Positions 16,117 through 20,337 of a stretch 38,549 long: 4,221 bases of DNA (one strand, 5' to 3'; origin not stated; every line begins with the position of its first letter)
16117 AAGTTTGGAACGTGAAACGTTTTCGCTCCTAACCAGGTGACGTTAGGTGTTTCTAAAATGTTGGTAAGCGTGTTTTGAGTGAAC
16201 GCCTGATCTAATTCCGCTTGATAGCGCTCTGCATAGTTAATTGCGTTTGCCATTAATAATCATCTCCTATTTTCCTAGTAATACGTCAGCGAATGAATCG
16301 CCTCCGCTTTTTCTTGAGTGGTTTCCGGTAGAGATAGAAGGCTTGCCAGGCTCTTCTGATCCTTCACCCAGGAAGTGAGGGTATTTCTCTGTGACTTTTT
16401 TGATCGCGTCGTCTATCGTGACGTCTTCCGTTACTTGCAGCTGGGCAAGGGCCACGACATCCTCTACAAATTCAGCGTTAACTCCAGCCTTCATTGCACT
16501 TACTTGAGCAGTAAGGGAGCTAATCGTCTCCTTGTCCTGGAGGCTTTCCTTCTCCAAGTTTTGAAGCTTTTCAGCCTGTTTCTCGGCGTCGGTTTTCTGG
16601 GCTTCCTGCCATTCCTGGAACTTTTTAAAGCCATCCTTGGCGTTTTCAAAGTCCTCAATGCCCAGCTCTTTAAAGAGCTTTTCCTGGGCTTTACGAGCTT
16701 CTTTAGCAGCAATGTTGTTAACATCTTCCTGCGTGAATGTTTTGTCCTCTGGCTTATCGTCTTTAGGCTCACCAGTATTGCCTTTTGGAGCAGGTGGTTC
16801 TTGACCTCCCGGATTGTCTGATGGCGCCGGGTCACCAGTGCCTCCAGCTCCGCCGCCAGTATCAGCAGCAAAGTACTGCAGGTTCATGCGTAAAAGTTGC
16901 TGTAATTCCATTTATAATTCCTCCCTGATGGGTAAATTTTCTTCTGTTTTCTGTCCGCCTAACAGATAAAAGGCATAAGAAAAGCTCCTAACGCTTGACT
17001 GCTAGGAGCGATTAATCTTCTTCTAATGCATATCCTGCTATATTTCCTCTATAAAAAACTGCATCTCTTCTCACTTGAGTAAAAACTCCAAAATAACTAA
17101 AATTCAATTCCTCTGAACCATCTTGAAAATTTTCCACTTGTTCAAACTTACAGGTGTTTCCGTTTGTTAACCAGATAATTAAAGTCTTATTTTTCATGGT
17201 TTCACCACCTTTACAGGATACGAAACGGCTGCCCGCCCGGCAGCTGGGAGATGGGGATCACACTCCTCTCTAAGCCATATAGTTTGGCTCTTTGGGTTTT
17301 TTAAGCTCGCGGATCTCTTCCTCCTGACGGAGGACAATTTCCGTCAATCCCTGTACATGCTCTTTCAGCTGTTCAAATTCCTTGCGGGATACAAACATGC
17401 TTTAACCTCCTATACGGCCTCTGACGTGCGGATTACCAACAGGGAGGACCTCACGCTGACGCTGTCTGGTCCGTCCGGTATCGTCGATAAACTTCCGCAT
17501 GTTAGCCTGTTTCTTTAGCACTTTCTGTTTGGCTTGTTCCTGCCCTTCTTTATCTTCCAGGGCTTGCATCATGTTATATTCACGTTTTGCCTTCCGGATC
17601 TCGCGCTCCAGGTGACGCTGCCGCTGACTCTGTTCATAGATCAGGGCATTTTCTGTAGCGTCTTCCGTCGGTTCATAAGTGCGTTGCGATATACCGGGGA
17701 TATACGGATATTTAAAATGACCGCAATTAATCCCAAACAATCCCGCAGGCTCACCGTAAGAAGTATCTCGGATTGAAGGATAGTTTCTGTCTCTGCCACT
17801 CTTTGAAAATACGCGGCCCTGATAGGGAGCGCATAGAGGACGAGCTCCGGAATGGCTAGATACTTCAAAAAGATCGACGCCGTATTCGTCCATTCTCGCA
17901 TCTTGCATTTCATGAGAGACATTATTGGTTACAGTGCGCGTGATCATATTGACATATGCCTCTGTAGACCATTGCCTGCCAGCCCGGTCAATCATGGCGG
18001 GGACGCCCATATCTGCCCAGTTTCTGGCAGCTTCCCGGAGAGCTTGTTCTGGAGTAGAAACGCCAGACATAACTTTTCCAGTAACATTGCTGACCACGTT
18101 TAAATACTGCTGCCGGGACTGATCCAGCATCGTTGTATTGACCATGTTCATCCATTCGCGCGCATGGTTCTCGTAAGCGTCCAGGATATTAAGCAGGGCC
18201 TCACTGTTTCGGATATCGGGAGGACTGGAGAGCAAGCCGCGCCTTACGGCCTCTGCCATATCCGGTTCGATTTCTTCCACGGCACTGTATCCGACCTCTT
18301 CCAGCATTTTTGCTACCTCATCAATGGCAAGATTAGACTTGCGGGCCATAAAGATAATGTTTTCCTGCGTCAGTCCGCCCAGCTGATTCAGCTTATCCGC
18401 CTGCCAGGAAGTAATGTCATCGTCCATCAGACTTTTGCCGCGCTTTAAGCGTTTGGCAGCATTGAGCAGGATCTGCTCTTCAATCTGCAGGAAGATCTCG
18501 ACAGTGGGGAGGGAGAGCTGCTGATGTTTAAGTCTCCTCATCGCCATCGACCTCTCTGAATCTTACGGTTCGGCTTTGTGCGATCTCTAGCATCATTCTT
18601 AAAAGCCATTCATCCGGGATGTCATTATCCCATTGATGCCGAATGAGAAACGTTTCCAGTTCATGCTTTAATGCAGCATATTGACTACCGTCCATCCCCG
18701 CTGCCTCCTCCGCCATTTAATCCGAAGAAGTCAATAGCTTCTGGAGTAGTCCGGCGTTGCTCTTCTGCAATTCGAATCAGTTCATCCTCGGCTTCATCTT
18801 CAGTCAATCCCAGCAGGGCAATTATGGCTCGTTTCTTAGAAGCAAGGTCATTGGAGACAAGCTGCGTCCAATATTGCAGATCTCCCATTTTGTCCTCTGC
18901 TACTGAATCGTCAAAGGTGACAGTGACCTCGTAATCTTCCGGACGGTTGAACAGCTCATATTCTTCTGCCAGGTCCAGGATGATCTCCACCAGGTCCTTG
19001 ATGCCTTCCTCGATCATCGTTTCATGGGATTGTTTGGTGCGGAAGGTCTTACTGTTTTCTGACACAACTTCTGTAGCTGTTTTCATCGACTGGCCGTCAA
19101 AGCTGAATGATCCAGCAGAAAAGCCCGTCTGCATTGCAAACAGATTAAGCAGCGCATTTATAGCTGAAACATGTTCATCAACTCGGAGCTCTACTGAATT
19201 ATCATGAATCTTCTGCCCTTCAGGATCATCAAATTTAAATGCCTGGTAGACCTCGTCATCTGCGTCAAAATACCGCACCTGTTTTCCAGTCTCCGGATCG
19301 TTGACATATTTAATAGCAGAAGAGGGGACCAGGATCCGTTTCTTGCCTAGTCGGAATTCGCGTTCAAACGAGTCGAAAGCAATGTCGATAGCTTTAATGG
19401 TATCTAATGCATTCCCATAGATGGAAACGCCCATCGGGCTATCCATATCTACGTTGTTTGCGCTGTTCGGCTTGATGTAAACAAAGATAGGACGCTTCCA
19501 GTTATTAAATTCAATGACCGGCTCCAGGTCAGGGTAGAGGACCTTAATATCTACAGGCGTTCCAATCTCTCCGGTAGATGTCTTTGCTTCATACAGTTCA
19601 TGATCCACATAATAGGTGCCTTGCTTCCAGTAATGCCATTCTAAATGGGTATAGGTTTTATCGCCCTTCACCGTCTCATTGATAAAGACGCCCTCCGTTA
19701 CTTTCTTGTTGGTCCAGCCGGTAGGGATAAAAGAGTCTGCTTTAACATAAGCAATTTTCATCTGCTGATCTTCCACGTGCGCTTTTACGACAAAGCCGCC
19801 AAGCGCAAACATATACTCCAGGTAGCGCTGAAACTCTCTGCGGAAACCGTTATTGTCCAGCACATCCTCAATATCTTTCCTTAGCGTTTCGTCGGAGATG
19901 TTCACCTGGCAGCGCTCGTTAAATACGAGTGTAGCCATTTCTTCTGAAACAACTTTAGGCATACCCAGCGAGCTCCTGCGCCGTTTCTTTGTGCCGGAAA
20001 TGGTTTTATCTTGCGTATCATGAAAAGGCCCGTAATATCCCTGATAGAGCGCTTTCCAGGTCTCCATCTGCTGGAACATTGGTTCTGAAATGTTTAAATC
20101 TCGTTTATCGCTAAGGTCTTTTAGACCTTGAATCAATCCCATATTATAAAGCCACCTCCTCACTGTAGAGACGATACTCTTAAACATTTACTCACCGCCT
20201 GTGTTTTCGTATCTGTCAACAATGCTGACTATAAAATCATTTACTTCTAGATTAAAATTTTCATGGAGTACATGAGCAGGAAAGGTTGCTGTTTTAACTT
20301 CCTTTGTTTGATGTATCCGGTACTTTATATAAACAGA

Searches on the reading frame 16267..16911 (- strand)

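Call 47: search_protein_families(library=phrogs, proteins=[window:16267-16911:-], max_evalue=0.00001)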
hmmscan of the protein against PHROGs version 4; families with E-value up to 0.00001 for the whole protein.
window:16267-16911:- (214 aa): 3 families
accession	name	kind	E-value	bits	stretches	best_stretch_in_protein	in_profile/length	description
phrog_2303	-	head and packaging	1.1e-51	176.8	1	3-202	3-197/219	head scaffolding protein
phrog_1793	-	head and packaging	5.9e-14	53.7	1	18-149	10-120/193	head scaffolding protein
phrog_172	-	head and packaging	2.7e-12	48.2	1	2-154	18-149/229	head scaffolding protein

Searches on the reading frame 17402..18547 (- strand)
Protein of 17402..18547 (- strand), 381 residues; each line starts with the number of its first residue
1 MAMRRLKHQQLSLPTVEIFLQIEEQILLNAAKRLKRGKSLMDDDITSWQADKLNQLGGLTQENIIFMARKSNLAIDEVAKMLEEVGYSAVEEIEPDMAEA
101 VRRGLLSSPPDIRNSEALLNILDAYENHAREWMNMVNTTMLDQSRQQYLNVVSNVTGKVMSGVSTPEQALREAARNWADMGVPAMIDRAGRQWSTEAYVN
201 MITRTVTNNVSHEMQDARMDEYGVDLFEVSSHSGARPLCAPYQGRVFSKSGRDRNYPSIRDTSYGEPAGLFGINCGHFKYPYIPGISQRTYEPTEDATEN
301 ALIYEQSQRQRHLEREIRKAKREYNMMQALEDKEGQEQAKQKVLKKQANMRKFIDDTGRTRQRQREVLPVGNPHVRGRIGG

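Call 48: search_protein_families(library=phrogs, proteins=[window:17402-18547:-], max_evalue=0.00001)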
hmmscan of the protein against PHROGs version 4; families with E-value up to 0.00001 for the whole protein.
window:17402-18547:- (381 aa): 3 families
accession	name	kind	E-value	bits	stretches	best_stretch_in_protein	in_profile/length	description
phrog_581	-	head and packaging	1.2e-122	411.8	1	1-367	18-380/564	minor head protein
phrog_12049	-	head and packaging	9.1e-32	111.6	1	127-372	115-372/745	head morphogenesis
phrog_4611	-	head and packaging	3.3e-16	59.8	1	140-334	127-323/710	minor head protein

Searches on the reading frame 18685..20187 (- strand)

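Call 48: search_protein_families(library=phrogs, proteins=[window:18685-20187:-], max_evalue=0.00001)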
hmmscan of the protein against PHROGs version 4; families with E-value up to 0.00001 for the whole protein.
window:18685-20187:- (500 aa): 3 families
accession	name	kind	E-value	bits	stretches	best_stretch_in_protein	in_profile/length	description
phrog_533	-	head and packaging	2e-162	542.1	1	1-482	1-485/495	portal protein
phrog_64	-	head and packaging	5.9e-10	39.2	0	25-244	69-280/547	portal protein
phrog_104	-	head and packaging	5.8e-06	26.2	1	336-480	331-472/550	portal protein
